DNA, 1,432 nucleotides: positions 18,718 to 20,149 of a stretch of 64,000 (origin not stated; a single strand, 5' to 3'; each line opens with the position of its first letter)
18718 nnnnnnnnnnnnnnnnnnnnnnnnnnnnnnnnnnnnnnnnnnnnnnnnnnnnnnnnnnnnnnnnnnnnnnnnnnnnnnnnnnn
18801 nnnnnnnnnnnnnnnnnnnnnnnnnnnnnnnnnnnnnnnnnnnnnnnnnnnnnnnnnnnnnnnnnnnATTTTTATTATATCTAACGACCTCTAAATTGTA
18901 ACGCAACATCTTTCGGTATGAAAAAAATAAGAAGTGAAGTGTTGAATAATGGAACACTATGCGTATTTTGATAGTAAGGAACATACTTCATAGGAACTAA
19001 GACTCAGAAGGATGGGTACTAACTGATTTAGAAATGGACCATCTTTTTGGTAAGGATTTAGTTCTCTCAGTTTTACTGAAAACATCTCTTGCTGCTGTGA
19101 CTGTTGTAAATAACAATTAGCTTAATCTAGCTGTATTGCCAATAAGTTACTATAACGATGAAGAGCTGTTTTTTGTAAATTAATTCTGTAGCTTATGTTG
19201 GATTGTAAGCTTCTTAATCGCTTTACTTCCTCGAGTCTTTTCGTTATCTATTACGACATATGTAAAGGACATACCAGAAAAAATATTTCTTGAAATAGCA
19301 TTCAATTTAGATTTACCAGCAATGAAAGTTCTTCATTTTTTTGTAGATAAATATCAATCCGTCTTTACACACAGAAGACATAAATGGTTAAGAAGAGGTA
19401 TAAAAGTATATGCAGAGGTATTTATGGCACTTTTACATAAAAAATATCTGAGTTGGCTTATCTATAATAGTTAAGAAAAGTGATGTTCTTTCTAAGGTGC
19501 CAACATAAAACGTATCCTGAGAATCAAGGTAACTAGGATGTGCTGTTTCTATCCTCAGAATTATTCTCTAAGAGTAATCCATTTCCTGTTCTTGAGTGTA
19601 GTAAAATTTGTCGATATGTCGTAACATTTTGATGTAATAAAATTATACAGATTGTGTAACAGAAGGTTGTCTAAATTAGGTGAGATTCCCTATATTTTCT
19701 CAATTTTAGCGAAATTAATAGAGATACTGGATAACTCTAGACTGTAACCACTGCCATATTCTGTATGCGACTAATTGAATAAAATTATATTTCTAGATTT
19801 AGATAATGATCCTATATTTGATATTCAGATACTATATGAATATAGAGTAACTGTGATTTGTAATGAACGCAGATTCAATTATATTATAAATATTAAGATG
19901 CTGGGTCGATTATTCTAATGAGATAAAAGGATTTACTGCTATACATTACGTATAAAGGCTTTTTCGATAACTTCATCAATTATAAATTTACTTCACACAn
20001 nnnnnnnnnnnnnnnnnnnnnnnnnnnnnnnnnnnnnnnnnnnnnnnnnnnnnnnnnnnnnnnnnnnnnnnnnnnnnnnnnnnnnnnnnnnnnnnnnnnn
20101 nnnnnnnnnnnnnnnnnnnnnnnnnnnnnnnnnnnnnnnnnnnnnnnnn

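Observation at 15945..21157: Accessory stretch after tRNA-Ser: MBOAT + SGNH O-acyltransferase pair, 1 kb ORF-free AT-rich tract, orphan secreted protein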

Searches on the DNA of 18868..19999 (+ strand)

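Call 68: search_dna_similar(query=window:18868-19999:+, collection=plasmids, mode=distant, max_evalue=0.01, max_rows=10)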
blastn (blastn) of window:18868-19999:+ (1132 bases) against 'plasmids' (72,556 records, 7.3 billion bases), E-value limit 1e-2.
Records with a match: 17; places in all: 24; records where one place covers at least 80% of the query: 0.
Best place of each record, by identity: 80-90% 14; 60-80% 3.
By first word of the organism name: Vibrio 7; Arsenophonus 6; Aquicella 2; Roseobacter 2.
By predicted mobility (MOB-suite, as given by PLSDB): non-mobilizable 7; mobilizable 7; conjugative 3.
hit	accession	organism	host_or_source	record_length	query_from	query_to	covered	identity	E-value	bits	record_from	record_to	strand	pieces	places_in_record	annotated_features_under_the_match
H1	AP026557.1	Vibrio alginolyticus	shrimp,shrimp food,homogenised shrimp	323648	621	686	6%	80.3%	5e-5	58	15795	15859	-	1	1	integrase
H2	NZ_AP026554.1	Vibrio vulnificus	shrimp,shrimp food,homogenised shrimp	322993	621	686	6%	80.3%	5e-5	58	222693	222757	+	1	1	IS481-like element ISVvu4 family transposase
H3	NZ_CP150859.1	Vibrio parahaemolyticus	Penaeus vannamei,cell culture,Shrimp ...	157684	621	686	6%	80.3%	5e-5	58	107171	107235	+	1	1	IS481-like element ISVvu4 family transposase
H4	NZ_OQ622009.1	Vibrio parahaemolyticus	-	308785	621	686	6%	80.3%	5e-5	58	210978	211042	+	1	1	IS481-like element ISVvu4 family transposase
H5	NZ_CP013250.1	Vibrio parahaemolyticus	Crab Marinated in Soy Sauce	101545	626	686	5%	83.9%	3e-7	64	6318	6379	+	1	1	none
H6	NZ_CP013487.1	Vibrio alginolyticus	seawater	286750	626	686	5%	80.6%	2e-4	55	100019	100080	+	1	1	IS481 family transposase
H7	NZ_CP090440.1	Vibrio maritimus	Skeletonema costatum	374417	626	686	5%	79.0%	7e-3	51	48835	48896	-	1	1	none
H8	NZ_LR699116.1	Aquicella lusitana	Borehole HDN1, spa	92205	631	685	5%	85.5%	3e-7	64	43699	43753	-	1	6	none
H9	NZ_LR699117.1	Aquicella lusitana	Borehole HDN1, spa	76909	631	685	5%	85.5%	3e-7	64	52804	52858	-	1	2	none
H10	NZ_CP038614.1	Arsenophonus nasoniae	Nasonia vitripennis,pure culture,whole ...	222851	633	686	5%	83.3%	5e-5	58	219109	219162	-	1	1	none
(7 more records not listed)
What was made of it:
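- Tried and rejected: The short IS relic was missed this way and was found only by blastn against plasmids (call 68).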

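Call 69: search_dna_similar(query=window:18868-19999:+, collection=phages, mode=distant, max_evalue=0.01, max_rows=10)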
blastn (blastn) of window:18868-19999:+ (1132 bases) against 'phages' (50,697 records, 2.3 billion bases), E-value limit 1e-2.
No match.

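Call 70: get_annotated_region(hit=H2, flank=1800)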
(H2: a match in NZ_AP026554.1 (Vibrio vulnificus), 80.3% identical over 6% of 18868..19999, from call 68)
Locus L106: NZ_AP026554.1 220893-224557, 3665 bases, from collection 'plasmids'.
description: Vibrio vulnificus strain VV20-8B-2 isolate homogenised shrimp plasmid pVV20-8B-2, complete sequence
organism: Vibrio vulnificus (NCBI taxid 672)
taxonomy: Bacteria; Pseudomonadota; Gammaproteobacteria; Vibrionales; Vibrionaceae; Vibrio; Vibrio vulnificus
host: -; source: shrimp,shrimp food,homogenised shrimp; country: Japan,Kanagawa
typing (MOB-suite, as given by PLSDB): non-mobilizable; replicon IncC
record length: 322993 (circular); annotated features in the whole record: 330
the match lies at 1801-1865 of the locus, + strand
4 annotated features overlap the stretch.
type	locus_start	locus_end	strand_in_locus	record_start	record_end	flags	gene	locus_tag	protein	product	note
CDS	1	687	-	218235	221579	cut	-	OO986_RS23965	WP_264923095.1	helicase-related protein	-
CDS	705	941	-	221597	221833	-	-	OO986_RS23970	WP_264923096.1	transcription factor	-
CDS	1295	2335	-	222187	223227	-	-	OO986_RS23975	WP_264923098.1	IS481-like element ISVvu4 family transposase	GO:0006313 - DNA transposition [Evidence IEA]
CDS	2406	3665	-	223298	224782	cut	-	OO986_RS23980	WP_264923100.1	LA2681 family HEPN domain-containing protein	-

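Call 71: get_annotated_region(hit=H8, flank=1800)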
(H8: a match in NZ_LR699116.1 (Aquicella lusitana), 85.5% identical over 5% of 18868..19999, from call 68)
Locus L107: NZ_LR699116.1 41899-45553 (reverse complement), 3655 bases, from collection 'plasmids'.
description: Aquicella lusitana strain SGT-39 plasmid 3
organism: Aquicella lusitana (NCBI taxid 254246)
taxonomy: Bacteria; Pseudomonadota; Gammaproteobacteria; Legionellales; Coxiellaceae; Aquicella; Aquicella lusitana
host: -; source: Borehole HDN1, spa; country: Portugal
typing (MOB-suite, as given by PLSDB): non-mobilizable
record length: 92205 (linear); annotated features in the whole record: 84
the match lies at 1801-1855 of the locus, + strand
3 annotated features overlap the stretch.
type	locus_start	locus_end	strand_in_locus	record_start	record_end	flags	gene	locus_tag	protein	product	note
CDS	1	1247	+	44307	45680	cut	-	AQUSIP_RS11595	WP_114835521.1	thiamine pyrophosphate-binding protein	-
CDS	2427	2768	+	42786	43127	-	-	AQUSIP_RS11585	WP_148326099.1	thiamine pyrophosphate-dependent enzyme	-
CDS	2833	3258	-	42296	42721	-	-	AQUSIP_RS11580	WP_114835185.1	HIT family protein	-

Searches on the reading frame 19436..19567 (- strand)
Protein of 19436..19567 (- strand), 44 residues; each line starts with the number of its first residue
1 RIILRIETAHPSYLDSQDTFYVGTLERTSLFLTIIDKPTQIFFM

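Call 95: search_protein_families(library=ncbifam, proteins=[window:19436-19567:-], max_evalue=10)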
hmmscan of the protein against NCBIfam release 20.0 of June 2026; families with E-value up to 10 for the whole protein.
seq(44 aa): 1 family
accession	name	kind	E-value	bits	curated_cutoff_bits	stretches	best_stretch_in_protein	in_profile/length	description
NF033577.2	transpos_IS481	equivalog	0.0074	15.8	224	1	2-42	119-161/284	IS481 family transposase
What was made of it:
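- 19424..19588 (-): Relic of an IS481-family transposase gene, corresponding to about residues 150-200 of a ~346-aa transposase and broken by stop codons. NF033577 'IS481 family transposase' is the only NCBIfam hit, E 9.8e-4 (call 95).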

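Call 96: search_protein_families(library=pfam, proteins=[window:19436-19567:-], max_evalue=10)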
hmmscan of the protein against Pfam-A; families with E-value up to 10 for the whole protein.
seq(44 aa): 0 families
